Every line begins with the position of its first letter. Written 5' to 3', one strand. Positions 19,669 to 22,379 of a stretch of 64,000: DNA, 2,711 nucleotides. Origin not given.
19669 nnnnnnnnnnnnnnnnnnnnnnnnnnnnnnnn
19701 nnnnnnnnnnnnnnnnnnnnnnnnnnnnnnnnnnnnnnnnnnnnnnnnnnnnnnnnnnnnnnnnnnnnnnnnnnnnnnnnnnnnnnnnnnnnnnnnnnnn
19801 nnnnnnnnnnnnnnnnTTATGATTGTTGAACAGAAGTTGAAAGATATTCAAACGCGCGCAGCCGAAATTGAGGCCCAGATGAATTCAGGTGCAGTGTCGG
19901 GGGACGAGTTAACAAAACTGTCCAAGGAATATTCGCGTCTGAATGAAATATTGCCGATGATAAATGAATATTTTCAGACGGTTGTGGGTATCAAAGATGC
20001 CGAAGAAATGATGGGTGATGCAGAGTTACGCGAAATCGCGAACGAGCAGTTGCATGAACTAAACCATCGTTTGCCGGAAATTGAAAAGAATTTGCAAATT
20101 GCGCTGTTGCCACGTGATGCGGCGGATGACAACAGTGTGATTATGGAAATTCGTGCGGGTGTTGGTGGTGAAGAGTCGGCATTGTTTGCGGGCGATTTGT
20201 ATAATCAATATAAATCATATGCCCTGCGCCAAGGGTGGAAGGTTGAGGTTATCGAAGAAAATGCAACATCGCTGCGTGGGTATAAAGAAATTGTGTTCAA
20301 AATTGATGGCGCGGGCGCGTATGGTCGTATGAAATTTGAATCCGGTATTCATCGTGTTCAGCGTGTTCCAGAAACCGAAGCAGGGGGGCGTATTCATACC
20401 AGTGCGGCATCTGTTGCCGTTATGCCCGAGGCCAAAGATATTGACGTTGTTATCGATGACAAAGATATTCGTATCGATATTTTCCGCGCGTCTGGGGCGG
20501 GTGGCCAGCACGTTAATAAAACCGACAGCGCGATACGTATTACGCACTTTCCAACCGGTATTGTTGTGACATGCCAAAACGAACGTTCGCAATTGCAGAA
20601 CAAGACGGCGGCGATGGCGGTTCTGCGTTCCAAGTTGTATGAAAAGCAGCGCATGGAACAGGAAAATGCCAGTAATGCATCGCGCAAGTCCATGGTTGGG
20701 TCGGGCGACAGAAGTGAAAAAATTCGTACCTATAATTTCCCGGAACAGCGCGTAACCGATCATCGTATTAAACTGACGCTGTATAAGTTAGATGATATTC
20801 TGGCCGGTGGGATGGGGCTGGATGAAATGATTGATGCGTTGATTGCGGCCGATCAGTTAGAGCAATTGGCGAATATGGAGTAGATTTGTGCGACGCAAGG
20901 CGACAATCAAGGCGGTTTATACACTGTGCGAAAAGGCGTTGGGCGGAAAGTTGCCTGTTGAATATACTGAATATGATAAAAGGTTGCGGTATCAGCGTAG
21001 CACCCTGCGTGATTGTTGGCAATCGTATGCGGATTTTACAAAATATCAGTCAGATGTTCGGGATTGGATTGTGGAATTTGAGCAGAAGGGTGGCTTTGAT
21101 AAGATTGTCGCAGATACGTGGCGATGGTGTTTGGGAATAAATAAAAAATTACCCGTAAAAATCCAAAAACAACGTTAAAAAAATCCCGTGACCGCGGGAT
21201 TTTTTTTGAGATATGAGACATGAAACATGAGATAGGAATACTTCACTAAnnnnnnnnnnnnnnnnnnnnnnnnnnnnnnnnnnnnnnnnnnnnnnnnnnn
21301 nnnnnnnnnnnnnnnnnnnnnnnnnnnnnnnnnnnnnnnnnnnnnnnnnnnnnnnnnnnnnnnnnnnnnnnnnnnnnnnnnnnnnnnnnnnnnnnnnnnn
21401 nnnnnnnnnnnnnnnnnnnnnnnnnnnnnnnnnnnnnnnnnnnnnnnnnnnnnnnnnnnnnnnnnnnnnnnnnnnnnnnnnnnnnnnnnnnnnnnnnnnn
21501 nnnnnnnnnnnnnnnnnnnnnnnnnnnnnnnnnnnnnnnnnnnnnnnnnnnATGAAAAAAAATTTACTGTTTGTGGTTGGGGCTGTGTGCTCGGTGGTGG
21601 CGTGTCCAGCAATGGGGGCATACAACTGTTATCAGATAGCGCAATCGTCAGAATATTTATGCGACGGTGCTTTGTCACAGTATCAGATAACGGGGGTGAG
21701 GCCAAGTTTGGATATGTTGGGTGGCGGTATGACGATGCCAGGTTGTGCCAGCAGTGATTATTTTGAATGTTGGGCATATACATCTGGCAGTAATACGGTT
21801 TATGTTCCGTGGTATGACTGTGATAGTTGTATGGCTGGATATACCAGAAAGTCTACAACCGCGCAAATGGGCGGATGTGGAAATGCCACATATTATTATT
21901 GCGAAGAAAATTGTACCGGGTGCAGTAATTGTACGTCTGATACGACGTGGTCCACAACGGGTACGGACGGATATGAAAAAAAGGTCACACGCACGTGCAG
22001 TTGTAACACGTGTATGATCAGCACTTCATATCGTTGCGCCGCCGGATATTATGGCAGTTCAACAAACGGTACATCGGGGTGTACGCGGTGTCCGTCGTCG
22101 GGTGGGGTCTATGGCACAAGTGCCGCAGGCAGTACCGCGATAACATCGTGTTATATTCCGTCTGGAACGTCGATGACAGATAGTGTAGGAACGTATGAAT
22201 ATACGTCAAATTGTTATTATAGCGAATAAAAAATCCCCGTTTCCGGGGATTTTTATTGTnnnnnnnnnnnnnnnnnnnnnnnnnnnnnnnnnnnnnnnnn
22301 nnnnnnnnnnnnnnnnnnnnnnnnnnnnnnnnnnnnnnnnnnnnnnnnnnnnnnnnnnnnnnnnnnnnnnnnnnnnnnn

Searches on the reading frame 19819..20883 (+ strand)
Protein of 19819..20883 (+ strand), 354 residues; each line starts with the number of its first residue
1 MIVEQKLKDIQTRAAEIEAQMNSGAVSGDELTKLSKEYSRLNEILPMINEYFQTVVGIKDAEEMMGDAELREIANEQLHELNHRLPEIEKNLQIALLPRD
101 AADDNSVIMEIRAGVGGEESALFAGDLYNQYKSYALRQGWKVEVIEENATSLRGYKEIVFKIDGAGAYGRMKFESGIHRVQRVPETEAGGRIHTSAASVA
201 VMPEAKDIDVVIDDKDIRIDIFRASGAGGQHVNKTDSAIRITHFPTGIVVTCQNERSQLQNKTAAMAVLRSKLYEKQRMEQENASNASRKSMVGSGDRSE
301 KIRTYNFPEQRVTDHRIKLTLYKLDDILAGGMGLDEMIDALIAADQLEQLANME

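Call 14: search_protein_families(library=pfam, proteins=[window:19819-20883:+], max_evalue=0.01)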
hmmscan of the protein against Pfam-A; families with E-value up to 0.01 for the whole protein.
window:19819-20883:+ (354 aa): 3 families
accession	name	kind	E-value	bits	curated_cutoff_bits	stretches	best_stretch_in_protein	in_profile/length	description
PF03462.23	PCRF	-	1.8e-64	217.6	24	1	11-199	2-194/194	PCRF domain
PF00472.26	RF-1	-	6e-45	152.4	35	1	207-316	2-116/116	RF-1 domain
PF16326.10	ABC_tran_CTD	-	0.0091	16.6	32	1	4-43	14-55/69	ABC transporter C-terminal domain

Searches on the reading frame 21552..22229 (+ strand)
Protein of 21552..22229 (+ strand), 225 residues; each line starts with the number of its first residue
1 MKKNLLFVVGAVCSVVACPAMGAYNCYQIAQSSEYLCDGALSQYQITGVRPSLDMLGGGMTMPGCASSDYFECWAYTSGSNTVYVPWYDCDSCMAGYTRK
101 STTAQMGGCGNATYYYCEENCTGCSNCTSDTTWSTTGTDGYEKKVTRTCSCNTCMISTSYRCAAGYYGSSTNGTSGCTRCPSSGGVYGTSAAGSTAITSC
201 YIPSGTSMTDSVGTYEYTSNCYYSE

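Call 14: search_protein_families(library=pfam, proteins=[window:21552-22229:+], max_evalue=0.01)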
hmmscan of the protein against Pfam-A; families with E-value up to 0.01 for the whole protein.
window:21552-22229:+ (225 aa): 0 families

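Call 103: find_homologous_proteins(query=window:21552-22229:+, max_evalue=0.001)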
Query window:21552-22229:+ (225 aa): 257 proteins with E <= 0.001 among 369 candidates; the best 120 are listed.
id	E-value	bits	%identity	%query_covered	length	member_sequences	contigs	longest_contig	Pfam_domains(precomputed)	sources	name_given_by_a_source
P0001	1.1e-138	479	96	100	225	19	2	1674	-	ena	-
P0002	1.4e-100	354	75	99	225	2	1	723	-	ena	-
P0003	1.9e-97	344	74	100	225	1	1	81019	-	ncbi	-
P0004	2.3e-96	340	72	100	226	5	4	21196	-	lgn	-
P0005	7.5e-64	234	60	100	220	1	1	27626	-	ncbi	-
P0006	1.2e-58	217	57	100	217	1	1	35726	-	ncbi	-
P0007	5.0e-58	215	81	61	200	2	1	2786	-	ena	-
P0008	8.1e-56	207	59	89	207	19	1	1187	-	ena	-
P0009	2.7e-52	196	73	61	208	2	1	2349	-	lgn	-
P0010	1.3e-50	190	53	100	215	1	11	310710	-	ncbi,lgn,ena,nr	ncbi:MAG: hypothetical protein IJX89_00710 [Alphaproteobacteria bacterium]|nr:hypothetical protein [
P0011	2.0e-50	190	55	89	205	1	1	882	-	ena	-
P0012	4.8e-48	182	70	61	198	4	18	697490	-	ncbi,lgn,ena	-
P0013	3.0e-47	179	68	60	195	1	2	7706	-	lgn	-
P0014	1.1e-46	178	69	60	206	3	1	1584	-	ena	-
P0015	2.0e-45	174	70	60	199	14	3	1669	-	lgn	-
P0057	2.7e-31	127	58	60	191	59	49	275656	-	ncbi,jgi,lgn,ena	-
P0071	1.7e-29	121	57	60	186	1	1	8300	-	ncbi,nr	ncbi:MAG: hypothetical protein LBF28_01840 [Rickettsiales bacterium]|nr:hypothetical protein [Ricket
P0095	8.4e-27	113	38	99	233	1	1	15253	-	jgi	-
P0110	8.5e-26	109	54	60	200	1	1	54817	-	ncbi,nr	ncbi:MAG: hypothetical protein LBD50_00165 [Rickettsiales bacterium]|nr:hypothetical protein [Ricket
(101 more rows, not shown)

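Call 104: find_encoding_contigs(protein=P0071, flank=3000, max_places=2)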
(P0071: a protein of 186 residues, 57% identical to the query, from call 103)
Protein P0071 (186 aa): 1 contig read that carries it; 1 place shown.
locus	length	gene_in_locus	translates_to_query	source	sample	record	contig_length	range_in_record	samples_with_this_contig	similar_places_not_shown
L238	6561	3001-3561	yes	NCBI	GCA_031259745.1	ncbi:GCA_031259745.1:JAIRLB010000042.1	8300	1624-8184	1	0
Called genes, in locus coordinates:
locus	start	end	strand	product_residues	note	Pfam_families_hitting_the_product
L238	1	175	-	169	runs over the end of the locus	PF01327:Pep_deformylase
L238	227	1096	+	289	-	PF02646:RmuC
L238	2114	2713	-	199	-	PF12710:HAD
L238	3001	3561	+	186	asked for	-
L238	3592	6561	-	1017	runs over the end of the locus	PF00873:ACR_tran, PF03176:MMPL (weak)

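Call 105: find_encoding_contigs(protein=P0110, flank=3000, max_places=2)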
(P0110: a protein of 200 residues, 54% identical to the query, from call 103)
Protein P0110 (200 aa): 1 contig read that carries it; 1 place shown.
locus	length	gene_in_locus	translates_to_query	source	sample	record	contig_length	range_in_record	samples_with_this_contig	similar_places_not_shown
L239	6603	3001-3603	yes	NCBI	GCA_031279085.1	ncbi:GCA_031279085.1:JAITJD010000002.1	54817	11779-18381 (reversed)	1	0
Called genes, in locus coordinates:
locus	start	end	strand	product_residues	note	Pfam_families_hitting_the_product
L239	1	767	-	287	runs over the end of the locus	PF07549:Sec_GG (weak), PF02355:SecD_SecF_C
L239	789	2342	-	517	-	PF07549:Sec_GG (faint), PF21760:SecD_1st, PF22599:SecDF_P1_head, PF02355:SecD_SecF_C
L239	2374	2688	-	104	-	PF02699:YajC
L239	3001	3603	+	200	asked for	-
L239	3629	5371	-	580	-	PF02518:HATPase_c, PF13589:HATPase_c_3, PF01119:DNA_mis_repair, PF08676:MutL_C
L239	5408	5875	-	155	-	PF03449:GreA_GreB_N, PF01272:GreA_GreB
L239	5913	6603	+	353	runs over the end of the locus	PF03739:LptF_LptG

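Call 106: find_encoding_contigs(protein=P0057, flank=3000, max_places=2)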
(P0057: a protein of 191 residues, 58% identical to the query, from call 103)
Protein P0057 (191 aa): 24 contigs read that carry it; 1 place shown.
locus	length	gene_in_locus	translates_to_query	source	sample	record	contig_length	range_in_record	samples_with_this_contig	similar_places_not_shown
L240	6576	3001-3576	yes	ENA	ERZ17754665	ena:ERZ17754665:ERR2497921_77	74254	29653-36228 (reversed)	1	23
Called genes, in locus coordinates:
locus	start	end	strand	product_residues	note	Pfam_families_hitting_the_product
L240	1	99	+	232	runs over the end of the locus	PF01863:YgjP-like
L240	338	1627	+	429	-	PF13393:tRNA-synt_His, PF00587:tRNA-synt_2b, PF03129:HGTP_anticodon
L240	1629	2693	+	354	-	PF03462:PCRF, PF00472:RF-1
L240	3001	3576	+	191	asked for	-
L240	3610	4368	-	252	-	PF00106:adh_short, PF01370:Epimerase (weak), PF08659:KR, PF13561:adh_short_C2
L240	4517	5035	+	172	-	PF01202:SKI, PF13189:Cytidylate_kin2 (faint), PF13238:AAA_18 (weak), PF13671:AAA_33 (faint)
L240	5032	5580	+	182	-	PF01741:MscL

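Call 107: find_encoding_contigs(protein=P0095, flank=3000, max_places=2)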
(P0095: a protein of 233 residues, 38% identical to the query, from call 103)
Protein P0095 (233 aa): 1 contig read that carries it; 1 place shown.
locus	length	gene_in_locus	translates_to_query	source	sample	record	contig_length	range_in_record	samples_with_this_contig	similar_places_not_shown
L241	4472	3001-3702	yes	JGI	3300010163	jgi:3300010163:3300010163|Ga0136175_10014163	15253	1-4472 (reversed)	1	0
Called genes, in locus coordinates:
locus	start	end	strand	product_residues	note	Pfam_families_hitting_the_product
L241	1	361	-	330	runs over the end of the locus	PF00579:tRNA-synt_1b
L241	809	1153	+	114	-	-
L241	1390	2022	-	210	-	PF00163:Ribosomal_S4, PF01479:S4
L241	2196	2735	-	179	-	PF04011:LemA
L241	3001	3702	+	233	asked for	-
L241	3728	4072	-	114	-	PF00313:CSD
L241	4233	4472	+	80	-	?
